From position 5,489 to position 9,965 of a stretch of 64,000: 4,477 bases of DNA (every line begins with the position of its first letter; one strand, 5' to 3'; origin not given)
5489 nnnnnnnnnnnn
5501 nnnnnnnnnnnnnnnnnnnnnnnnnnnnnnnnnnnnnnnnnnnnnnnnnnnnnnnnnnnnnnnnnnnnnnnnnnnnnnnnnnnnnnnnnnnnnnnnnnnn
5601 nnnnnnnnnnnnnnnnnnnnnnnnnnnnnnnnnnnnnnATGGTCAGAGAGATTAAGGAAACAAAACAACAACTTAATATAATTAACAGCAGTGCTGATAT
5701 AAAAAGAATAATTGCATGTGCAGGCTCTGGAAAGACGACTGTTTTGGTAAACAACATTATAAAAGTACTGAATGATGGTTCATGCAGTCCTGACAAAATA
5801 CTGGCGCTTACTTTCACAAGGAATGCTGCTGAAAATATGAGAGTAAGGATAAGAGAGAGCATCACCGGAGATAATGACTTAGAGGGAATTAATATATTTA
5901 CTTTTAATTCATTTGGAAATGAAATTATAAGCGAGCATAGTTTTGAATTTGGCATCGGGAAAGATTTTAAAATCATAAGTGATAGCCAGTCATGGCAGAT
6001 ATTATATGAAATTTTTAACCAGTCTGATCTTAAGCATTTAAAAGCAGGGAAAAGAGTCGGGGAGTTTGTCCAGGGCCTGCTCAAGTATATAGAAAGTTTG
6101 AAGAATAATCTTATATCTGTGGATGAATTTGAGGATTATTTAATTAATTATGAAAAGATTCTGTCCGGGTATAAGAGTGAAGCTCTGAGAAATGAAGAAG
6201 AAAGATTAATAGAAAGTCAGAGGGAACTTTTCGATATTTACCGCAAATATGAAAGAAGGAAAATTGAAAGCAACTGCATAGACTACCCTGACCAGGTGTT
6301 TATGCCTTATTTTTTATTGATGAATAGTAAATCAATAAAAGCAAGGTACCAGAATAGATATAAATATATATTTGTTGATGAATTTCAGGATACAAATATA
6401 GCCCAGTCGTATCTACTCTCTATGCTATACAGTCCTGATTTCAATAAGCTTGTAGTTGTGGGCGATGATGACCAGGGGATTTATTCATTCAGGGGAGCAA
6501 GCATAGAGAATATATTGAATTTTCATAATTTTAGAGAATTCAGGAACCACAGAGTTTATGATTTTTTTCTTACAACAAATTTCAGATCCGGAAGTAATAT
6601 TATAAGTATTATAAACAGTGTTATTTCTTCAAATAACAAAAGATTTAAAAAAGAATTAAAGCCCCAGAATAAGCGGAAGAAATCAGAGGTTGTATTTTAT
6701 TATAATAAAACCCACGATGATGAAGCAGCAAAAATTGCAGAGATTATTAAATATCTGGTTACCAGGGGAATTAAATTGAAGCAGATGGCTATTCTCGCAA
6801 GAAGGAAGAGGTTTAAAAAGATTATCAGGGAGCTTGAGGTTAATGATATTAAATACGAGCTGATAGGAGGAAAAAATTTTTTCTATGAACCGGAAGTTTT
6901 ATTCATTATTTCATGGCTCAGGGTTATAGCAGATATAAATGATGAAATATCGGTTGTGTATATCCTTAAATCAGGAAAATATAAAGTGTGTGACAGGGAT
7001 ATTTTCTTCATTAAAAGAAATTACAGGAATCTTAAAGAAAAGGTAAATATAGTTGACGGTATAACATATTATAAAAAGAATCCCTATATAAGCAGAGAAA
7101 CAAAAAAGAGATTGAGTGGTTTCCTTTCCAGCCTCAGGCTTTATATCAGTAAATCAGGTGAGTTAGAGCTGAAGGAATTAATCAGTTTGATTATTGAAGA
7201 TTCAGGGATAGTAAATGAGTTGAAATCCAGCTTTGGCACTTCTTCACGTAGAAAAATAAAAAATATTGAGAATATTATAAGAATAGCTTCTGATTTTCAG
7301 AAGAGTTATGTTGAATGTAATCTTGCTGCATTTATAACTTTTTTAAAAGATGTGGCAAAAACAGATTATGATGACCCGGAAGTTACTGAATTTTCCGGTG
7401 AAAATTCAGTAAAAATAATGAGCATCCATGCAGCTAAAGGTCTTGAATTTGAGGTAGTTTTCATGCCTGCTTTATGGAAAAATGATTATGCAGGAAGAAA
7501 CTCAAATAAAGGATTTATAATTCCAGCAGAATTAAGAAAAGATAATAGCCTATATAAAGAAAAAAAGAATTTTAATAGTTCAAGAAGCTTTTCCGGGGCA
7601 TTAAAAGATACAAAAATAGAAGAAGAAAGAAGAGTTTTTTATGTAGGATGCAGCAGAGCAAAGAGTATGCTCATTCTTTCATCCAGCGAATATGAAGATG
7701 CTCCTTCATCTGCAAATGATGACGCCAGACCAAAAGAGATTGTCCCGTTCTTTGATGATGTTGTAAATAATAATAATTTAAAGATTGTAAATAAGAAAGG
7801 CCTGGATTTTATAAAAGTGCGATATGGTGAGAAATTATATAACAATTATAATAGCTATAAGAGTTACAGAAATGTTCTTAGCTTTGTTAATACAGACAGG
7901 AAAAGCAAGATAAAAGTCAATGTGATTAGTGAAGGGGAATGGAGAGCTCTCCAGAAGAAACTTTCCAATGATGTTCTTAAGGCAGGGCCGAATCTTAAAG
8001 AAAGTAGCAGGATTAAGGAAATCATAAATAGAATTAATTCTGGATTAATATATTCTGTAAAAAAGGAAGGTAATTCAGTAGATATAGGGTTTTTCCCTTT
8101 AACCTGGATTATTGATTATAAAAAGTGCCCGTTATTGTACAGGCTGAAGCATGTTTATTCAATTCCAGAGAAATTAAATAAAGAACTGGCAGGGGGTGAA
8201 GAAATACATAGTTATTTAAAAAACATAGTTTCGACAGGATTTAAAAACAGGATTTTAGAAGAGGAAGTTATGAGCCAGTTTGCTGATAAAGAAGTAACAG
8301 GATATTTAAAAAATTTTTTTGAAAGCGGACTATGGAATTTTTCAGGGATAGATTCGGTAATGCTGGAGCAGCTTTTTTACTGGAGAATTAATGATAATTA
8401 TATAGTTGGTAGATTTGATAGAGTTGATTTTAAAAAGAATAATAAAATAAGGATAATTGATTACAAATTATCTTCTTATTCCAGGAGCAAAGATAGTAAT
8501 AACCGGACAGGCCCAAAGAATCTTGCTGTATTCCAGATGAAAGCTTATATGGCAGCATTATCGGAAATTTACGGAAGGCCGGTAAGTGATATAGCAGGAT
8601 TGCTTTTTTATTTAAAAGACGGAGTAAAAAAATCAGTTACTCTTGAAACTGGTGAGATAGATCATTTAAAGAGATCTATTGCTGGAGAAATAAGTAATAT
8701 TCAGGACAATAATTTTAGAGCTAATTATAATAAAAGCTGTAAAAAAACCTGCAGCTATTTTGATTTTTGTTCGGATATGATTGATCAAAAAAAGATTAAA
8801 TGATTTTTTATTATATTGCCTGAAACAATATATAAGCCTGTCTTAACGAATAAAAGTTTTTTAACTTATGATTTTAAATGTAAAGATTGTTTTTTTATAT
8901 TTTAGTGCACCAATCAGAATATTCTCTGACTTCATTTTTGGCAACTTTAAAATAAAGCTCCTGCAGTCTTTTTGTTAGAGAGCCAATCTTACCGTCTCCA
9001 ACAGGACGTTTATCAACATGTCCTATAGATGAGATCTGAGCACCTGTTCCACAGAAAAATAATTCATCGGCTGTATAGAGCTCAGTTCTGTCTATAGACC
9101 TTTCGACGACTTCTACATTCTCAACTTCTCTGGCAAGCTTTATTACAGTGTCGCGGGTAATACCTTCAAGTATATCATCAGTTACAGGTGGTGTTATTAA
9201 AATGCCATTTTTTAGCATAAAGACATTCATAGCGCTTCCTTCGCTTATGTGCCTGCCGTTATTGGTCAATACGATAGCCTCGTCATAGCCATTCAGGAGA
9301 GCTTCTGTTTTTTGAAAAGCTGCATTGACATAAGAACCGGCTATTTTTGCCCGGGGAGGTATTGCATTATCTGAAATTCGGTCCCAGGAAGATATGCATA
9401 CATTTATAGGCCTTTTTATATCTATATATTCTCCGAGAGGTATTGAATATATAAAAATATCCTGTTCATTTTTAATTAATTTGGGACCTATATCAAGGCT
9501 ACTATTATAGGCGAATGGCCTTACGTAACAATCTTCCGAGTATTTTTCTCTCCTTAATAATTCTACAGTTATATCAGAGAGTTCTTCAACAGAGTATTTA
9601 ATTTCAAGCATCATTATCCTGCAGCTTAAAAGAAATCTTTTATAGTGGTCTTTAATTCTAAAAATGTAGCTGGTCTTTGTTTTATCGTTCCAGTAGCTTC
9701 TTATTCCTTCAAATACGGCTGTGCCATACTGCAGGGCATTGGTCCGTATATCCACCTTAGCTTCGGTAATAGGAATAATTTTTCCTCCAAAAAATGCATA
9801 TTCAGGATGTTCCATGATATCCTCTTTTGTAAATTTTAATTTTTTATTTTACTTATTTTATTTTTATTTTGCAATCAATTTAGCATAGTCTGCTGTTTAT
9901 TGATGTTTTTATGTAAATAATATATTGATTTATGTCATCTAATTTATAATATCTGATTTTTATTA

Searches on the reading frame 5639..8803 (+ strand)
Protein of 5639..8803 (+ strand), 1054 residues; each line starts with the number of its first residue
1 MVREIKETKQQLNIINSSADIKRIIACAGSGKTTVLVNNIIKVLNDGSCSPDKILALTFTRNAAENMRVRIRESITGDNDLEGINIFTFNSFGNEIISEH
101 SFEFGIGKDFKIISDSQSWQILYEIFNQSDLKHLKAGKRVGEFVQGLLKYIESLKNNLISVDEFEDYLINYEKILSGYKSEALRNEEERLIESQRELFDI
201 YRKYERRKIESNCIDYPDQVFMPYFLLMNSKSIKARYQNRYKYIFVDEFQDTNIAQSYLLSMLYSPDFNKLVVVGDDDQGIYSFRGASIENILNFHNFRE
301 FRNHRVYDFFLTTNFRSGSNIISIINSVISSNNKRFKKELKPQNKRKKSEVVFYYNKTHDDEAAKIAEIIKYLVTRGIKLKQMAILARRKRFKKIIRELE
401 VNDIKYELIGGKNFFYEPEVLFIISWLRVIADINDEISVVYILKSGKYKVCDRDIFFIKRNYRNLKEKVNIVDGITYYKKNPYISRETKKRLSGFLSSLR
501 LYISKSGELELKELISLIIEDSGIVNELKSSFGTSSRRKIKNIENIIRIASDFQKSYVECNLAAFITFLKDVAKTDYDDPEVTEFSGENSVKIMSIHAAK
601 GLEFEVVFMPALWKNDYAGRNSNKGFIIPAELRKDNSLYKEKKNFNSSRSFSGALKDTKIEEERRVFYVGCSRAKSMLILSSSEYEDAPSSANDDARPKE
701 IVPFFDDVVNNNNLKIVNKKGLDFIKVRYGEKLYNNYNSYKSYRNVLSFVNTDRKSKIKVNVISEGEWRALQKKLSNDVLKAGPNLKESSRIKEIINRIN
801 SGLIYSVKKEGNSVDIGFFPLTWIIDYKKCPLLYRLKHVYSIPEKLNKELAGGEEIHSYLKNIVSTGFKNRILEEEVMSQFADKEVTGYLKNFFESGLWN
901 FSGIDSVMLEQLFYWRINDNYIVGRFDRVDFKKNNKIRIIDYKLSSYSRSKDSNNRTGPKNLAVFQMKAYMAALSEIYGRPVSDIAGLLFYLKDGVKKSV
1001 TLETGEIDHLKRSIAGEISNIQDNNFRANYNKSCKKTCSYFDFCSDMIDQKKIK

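Call 9: search_protein_families(library=pfam, proteins=[window:5639-8803:+], max_evalue=0.0001)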
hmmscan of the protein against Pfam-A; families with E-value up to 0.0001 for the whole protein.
window:5639-8803:+ (1054 aa): 7 families
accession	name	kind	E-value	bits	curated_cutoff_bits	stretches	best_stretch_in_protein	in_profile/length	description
PF00580.27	UvrD-helicase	-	2.9e-63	214.5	23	1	8-297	2-268/271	UvrD/REP helicase N-terminal domain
PF13361.12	UvrD_C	-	8.9e-45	154.1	25.6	1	311-684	3-349/350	UvrD-like helicase C-terminal domain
PF12705.13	PDDEXK_1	-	3.1e-21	76.9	22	1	826-1044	9-246/247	PD-(D/E)XK nuclease superfamily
PF13245.12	AAA_19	-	1.6e-16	61.1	25.1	1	17-285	9-134/134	AAA domain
PF01443.25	Viral_helicase1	-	7.4e-08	32.9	21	0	238-390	56-200/228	Viral superfamily 1 RNA helicase core domain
PF01930.23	Cas_Cas4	-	7.5e-07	29.8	22.7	1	925-1044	55-158/160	Domain of unknown function DUF83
PF13538.12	UvrD_C_2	-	1.5e-06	28.4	27.4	0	593-614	4-27/52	UvrD-like helicase C-terminal domain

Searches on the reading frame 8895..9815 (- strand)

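Call 9: search_protein_families(library=pfam, proteins=[window:8895-9815:-], max_evalue=0.0001)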
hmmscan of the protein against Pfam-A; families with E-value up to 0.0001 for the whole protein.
window:8895-9815:- (306 aa): 1 family
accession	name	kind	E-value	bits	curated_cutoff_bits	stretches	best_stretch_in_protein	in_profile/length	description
PF01063.24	Aminotran_4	-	3.4e-45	155.1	28.5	1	34-264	2-220/223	Amino-transferase class IV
